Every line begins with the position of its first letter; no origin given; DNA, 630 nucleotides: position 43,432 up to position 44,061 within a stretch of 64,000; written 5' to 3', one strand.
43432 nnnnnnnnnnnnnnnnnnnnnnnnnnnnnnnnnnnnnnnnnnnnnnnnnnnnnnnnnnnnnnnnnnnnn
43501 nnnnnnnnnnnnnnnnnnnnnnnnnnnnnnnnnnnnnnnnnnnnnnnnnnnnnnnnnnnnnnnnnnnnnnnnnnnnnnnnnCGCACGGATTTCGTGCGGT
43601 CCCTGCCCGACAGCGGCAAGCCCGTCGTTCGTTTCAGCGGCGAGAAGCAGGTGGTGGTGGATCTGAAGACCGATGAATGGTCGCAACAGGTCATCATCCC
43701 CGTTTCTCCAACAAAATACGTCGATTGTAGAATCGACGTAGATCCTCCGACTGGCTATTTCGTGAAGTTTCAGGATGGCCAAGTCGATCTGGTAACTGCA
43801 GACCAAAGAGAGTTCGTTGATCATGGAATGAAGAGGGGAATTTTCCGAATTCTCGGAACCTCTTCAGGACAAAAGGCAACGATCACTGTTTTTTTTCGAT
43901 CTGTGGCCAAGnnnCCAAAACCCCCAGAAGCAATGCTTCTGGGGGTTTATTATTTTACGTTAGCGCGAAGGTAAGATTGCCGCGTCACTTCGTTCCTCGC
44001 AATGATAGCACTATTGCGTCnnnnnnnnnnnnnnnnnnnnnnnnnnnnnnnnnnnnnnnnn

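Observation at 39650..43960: GC-rich segment next to tRNA-Leu(TAG) carrying a duplicated SPFH/band-7 + novel partner two-gene module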

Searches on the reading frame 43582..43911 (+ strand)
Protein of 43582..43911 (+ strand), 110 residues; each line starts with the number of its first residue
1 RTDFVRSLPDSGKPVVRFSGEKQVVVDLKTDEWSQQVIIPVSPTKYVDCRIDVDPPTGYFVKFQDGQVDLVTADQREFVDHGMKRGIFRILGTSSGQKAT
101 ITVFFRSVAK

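Call 37: search_protein_representatives(alignment_id=A3)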
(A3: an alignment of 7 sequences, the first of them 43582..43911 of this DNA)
Query: 7 sequences, 106 profile positions. Proteins with E-value up to 0.001 (for the whole library): 46; up to 1e-10: 31; up to 1e-30: 6. The best 46 are listed.
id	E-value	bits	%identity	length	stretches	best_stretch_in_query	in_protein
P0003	2.6e-45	168.8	-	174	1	2-103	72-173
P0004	5.1e-44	164.7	-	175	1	2-103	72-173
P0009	5.6e-35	135.6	-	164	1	2-104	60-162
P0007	4.3e-34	132.8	-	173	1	2-105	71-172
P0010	1.9e-31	124.3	-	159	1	3-99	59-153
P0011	7.3e-31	122.4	-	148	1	4-102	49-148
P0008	1.1e-29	118.6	-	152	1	2-102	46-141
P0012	2.8e-26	107.6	-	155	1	4-102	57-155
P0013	1.0e-23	99.4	-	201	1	2-101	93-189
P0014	1.5e-22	95.7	-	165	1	2-101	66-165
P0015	1.3e-21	92.6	-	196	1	2-102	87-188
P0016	1.3e-20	89.4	-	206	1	3-101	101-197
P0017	1.5e-18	82.8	-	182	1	2-102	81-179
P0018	1.8e-18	82.5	-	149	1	3-98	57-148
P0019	3.2e-18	81.7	-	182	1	4-103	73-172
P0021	4.9e-17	77.9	-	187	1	1-100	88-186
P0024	3.3e-16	75.2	-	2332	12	66-102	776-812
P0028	7.1e-14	67.8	-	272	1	16-100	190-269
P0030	4.1e-13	65.3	-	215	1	18-101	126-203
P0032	2.0e-12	63.1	-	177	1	2-103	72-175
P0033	1.2e-11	60.6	-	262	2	10-101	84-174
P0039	5.3e-10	55.3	-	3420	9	16-51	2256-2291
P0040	1.3e-08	50.8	-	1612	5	21-64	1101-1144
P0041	4.0e-08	49.3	-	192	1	20-101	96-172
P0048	2.7e-04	36.9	-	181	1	9-101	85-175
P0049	3.1e-04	36.8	-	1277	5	80-103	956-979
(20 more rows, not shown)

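Call 41: find_encoding_contigs(protein=P0021, flank=6000, max_places=3)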
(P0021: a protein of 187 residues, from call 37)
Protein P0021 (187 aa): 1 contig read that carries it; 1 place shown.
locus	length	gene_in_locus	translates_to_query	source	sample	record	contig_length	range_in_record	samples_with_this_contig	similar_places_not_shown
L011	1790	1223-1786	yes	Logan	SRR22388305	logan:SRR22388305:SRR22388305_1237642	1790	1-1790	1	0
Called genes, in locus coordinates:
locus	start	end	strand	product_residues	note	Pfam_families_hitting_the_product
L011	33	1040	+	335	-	-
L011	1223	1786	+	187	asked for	-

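Call 42: find_encoding_contigs(protein=P0030, flank=6000, max_places=3)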
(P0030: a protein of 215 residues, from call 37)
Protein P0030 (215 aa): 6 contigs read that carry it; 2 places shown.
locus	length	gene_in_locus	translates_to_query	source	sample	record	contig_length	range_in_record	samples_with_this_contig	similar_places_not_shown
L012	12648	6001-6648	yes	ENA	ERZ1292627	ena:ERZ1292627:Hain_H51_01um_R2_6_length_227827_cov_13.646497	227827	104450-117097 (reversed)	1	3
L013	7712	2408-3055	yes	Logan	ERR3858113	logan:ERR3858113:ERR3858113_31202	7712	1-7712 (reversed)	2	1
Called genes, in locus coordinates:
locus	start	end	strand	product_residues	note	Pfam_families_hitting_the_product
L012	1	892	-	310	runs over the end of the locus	PF02557:VanY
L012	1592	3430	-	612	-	PF06480:FtsH_ext (weak), PF06068:TIP49 (faint), PF00004:AAA, PF07728:AAA_5 (faint), PF20720:nSTAND3 (faint), PF17862:AAA_lid_3, PF01434:Peptidase_M41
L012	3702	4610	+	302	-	PF02899:Phage_int_SAM_1, PF13495:Phage_int_SAM_4 (faint), PF00589:Phage_integrase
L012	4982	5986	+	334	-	PF01145:Band_7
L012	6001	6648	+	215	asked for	-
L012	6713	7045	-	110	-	PF18895:T4SS_pilin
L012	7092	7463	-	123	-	PF04956:TrbC (weak), PF18895:T4SS_pilin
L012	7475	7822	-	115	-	PF18895:T4SS_pilin (weak)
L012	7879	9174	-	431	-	PF01547:SBP_bac_1, PF13416:SBP_bac_8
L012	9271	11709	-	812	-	PF00521:DNA_topoisoIV, PF03989:DNA_gyraseA_C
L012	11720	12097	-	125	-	-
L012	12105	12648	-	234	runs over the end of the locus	PF13483:Lactamase_B_3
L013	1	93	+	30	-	?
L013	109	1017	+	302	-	PF02899:Phage_int_SAM_1, PF13495:Phage_int_SAM_4 (faint), PF00589:Phage_integrase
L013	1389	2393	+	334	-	PF01145:Band_7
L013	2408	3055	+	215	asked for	-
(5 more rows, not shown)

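Call 43: find_encoding_contigs(protein=P0041, flank=6000, max_places=2)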
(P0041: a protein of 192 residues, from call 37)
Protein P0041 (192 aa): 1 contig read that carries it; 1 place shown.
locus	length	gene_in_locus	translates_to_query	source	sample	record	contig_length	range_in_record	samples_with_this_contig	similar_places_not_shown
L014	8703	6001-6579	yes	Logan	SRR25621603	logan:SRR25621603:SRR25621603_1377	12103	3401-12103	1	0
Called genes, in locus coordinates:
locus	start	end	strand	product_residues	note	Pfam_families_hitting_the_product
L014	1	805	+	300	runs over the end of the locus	PF02899:Phage_int_SAM_1, PF13495:Phage_int_SAM_4 (faint), PF00589:Phage_integrase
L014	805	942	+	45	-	-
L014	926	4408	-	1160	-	PF19773:DUF6259, PF11617:Cu-binding_MopE, PF03160:Calx-beta (weak), PF11617:Cu-binding_MopE (weak)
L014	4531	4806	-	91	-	-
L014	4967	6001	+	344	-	PF01145:Band_7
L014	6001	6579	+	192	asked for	-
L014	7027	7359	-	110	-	PF18895:T4SS_pilin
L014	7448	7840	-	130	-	PF18895:T4SS_pilin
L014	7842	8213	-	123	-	PF04956:TrbC, PF18895:T4SS_pilin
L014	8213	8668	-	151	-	PF18895:T4SS_pilin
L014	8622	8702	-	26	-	?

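Call 44: find_encoding_contigs(protein=P0033, flank=6000, max_places=2)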
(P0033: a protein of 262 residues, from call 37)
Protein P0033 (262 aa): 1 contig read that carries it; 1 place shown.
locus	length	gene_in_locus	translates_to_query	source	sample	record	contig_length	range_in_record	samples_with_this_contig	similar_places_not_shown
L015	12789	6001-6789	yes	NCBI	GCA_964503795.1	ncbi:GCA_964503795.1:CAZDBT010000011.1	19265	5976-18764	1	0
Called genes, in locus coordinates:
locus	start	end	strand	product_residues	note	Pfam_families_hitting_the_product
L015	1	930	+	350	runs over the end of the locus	-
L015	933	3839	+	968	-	PF05345:He_PIG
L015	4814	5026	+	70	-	-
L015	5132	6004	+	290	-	-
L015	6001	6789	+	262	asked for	-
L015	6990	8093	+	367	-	PF01145:Band_7 (weak)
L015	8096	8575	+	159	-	-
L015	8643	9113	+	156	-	-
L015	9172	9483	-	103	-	PF18895:T4SS_pilin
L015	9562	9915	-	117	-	PF18895:T4SS_pilin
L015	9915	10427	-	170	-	PF18895:T4SS_pilin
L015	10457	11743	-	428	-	PF01547:SBP_bac_1, PF13416:SBP_bac_8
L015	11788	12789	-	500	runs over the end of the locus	?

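Call 45: find_encoding_contigs(protein=P0032, flank=6000, max_places=2)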
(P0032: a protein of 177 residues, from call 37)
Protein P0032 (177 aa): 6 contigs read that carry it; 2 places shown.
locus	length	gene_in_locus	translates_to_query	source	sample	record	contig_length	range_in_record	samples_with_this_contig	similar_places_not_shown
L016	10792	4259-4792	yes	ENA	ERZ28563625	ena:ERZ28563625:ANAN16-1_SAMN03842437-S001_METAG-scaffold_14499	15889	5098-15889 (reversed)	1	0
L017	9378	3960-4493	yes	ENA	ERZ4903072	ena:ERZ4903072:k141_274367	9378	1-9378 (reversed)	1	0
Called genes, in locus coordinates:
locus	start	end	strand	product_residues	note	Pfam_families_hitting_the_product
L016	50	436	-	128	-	PF22296:bAvd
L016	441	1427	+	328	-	PF00078:RVT_1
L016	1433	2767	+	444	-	PF00275:EPSP_synthase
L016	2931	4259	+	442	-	PF01145:Band_7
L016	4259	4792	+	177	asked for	-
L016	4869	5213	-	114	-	PF04956:TrbC (weak), PF18895:T4SS_pilin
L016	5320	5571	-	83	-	PF18895:T4SS_pilin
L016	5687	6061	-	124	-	PF18895:T4SS_pilin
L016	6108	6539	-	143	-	PF18895:T4SS_pilin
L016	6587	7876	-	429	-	PF01547:SBP_bac_1, PF13416:SBP_bac_8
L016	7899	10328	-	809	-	PF00521:DNA_topoisoIV, PF03989:DNA_gyraseA_C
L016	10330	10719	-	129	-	-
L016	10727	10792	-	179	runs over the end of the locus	PF13483:Lactamase_B_3 (weak)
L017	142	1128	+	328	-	PF00078:RVT_1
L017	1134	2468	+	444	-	PF00275:EPSP_synthase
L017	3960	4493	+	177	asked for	-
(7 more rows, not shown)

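Call 55: search_solved_structures(query=A3, max_evalue=10)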
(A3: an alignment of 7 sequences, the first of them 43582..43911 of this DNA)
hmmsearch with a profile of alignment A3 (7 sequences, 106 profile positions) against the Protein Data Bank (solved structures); distinct sequences matched with E-value up to 10: 5.
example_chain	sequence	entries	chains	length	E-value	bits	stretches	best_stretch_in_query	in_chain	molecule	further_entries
6owr_A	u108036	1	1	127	0.31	14.2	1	2-60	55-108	Autonomous glycyl radical cofactor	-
7nit_A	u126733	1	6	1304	0.83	12.8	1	56-101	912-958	Beta-galactosidase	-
5d39_A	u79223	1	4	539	1.1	12.5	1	27-71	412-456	Signal transducer and activator of transcription 6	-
9big_A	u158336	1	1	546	1.1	12.5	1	27-71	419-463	Signal transducer and activator of transcription 6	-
4y5u_A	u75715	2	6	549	1.1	12.5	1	27-71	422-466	Signal transducer and activator of transcription 6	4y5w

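Call 59: search_protein_families(library=pfam, proteins=[P0024, P0039, P0040, P0049, P0028, P0033], max_evalue=0.01)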
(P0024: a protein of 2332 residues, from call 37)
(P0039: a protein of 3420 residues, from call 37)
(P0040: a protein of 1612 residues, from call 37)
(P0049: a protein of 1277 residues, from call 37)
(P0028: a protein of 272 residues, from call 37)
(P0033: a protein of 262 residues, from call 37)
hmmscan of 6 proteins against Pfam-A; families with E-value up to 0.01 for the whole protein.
P0024 (2332 aa): 10 families
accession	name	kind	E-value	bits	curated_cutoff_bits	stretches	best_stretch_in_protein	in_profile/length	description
PF23197.1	IG_AIR9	-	5.3e-70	231.7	27.5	0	741-808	9-69/87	AIR9 A9 domain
PF16709.11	SCAB-Ig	-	2e-58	194.9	27.6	0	555-597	29-71/98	Ig domain of plant-specific actin-binding protein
PF07943.18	PBP5_C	-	8.8e-24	83.9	21.2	0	224-259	20-55/91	Penicillin-binding protein 5, C-terminal domain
PF21565.2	Tsi1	-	9.4e-15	55.1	27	0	800-828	18-46/146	Immune protein Tsi1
PF20763.3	UDG-inhib_P56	-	1.9e-13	50.4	24.1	0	210-227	4-21/53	Phage phi29, UDG inhibitor P56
PF04234.18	CopC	-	1.3e-09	39.3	23.3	0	195-227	51-83/92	CopC domain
PF14545.12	DBB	-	2.9e-09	37.4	22.2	0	122-172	7-57/139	Dof, BCAP, and BANK (DBB) motif,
PF00532.27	Peripla_BP_1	-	2.2e-08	34.4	22.2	0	70-109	68-108/281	Periplasmic binding proteins and sugar binding domain of LacI family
PF21227.3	Myb_DNA-binding_7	-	2.8e-08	34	27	0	125-147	17-39/49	Myb-like DNA-binding domain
PF24315.1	DUF7489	-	0.0046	17.2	27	0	233-255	20-42/65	Domain of unknown function (DUF7489)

P0039 (3420 aa): 7 families
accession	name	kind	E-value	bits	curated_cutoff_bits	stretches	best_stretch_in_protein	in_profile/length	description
PF05738.19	Cna_B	-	0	1131.2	22.3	24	1415-1498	1-87/87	Cna protein B-type domain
PF02922.24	CBM_48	-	4e-15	56.4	22.4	0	1968-2023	17-72/83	Carbohydrate-binding module 48 (Isoamylase N-terminal domain)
PF01918.27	Alba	-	2.5e-11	43.6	25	0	1980-2005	22-44/66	Alba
PF16760.10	CBM53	-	4.8e-08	33.6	27.6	0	2073-2109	6-46/57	Starch/carbohydrate-binding module (family 53)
PF15909.11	zf-C2H2_8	-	1.5e-07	32.1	30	0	2932-2990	29-86/98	C2H2-type zinc ribbon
PF12892.13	FctA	-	3.1e-06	28.4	22.1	0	2697-2778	37-108/120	Spy0128-like isopeptide containing domain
PF12328.13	Rpp20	-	7.7e-05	23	24.6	0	2698-2745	37-84/118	Rpp20 subunit of nuclear RNase MRP and P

P0040 (1612 aa): 2 families
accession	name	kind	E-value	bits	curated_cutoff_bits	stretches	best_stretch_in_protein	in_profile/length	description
PF09479.16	Flg_new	-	1.3e-93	307.5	27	7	628-698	2-65/65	Listeria-Bacteroides repeat domain (List_Bact_rpt)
PF00041.27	fn3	-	9.6e-09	35.8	25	1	125-204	2-80/84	Fibronectin type III domain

P0049 (1277 aa): 3 families
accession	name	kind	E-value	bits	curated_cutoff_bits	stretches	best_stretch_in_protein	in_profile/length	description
PF02839.19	CBM_5_12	-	1.2e-06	28.9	26.2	1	344-366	2-24/44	Carbohydrate-binding module family 5/12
PF14310.12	Fn3-like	-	5.5e-05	23.6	25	0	871-893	24-46/71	Fibronectin type III-like domain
PF16190.11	E1_FCCH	-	0.008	16.7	29.5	0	231-253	8-30/70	Ubiquitin-activating enzyme E1 FCCH domain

P0028 (272 aa): 2 families
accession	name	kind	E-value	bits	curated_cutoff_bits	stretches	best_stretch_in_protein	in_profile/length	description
PF18911.6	PKD_4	-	1.4e-10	41.5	27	1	68-129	24-84/85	PKD domain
PF00801.26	PKD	-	5.4e-07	30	23.5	1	57-127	11-78/80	PKD domain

P0033 (262 aa): 0 families

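Call 60: find_encoding_contigs(protein=P0028, flank=6000, max_places=2)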
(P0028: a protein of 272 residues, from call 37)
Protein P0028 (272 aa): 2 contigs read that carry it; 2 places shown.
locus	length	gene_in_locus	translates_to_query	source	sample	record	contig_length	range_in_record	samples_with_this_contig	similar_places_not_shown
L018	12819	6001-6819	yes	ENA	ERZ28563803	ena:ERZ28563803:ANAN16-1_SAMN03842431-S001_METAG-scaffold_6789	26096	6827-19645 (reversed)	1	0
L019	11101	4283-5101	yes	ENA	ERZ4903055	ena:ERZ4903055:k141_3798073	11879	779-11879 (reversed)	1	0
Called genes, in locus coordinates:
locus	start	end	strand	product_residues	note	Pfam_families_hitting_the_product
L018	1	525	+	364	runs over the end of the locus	PF02646:RmuC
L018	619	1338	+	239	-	-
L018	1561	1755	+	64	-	-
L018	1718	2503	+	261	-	-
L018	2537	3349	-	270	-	-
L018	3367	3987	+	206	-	PF20803:PaaX_M, PF09827:CRISPR_Cas2 (weak)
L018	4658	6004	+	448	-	-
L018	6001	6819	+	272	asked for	PF00801:PKD (weak), PF18911:PKD_4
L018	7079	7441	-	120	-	PF18895:T4SS_pilin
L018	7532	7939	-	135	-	PF18895:T4SS_pilin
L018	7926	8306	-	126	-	PF18895:T4SS_pilin (weak)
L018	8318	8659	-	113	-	PF18895:T4SS_pilin (weak)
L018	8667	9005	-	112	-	PF18895:T4SS_pilin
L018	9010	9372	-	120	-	PF18895:T4SS_pilin (weak)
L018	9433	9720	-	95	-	PF18895:T4SS_pilin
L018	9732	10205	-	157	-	PF18895:T4SS_pilin (weak)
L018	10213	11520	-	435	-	PF01547:SBP_bac_1, PF13416:SBP_bac_8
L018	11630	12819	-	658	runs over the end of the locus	PF00521:DNA_topoisoIV, PF03989:DNA_gyraseA_C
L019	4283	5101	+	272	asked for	PF00801:PKD (weak), PF18911:PKD_4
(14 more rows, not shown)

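Call 61: find_encoding_contigs(protein=P0048, flank=6000, max_places=2)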
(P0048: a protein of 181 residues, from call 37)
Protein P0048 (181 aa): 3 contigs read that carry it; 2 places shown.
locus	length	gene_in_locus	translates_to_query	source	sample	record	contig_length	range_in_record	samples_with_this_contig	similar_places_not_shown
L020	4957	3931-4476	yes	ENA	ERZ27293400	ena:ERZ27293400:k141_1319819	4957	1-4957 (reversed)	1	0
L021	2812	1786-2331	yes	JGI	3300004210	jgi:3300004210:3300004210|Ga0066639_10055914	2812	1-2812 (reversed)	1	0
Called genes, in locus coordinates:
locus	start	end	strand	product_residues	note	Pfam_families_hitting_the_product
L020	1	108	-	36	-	?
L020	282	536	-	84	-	-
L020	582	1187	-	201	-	PF01725:Ham1p_like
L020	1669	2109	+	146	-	-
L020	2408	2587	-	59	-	-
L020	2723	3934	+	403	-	PF01145:Band_7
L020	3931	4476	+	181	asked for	-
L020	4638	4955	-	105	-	?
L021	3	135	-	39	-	?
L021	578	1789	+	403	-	PF01145:Band_7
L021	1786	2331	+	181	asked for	-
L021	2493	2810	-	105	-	?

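Call 62: search_protein_families(library=pfam, proteins=[L018:4658-6004:+, L011:33-1040:+, L015:5132-6004:+, L020:4638-4955:-], max_evalue=0.1)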
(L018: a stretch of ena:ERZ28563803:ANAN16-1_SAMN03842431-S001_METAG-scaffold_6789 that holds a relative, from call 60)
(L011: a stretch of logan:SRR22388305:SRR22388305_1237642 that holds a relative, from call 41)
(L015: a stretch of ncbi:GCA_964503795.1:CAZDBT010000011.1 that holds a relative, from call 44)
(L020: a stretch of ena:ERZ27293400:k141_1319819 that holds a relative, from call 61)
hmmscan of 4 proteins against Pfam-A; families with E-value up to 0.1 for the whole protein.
L018:4658-6004:+ (448 aa): 1 family
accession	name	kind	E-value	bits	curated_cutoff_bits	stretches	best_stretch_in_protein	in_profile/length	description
PF01145.31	Band_7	-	0.023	15.2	23.6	0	323-388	122-172/176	SPFH domain / Band 7 family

L011:33-1040:+ (335 aa): 0 families

L015:5132-6004:+ (290 aa): 0 families

L020:4638-4955:- (105 aa): 6 families
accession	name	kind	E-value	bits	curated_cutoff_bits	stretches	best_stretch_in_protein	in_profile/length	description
PF18895.5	T4SS_pilin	-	4.9e-08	33.4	26.6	1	32-92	8-67/71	Type IV secretion system pilin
PF20479.3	TMEM128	-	0.0031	18.4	23.9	1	26-88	26-92/124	TMEM128 protein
PF06168.16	DUF981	-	0.0044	17.5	29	1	42-92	9-57/186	Protein of unknown function (DUF981)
PF06687.17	SUR7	-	0.019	15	29.6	1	22-100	91-163/201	SUR7/PalI family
PF00335.26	Tetraspanin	-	0.063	13.4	32.1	1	38-92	5-62/225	Tetraspanin family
PF02656.20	DUF202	-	0.081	13.8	23.4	0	35-62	38-65/68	Domain of unknown function (DUF202)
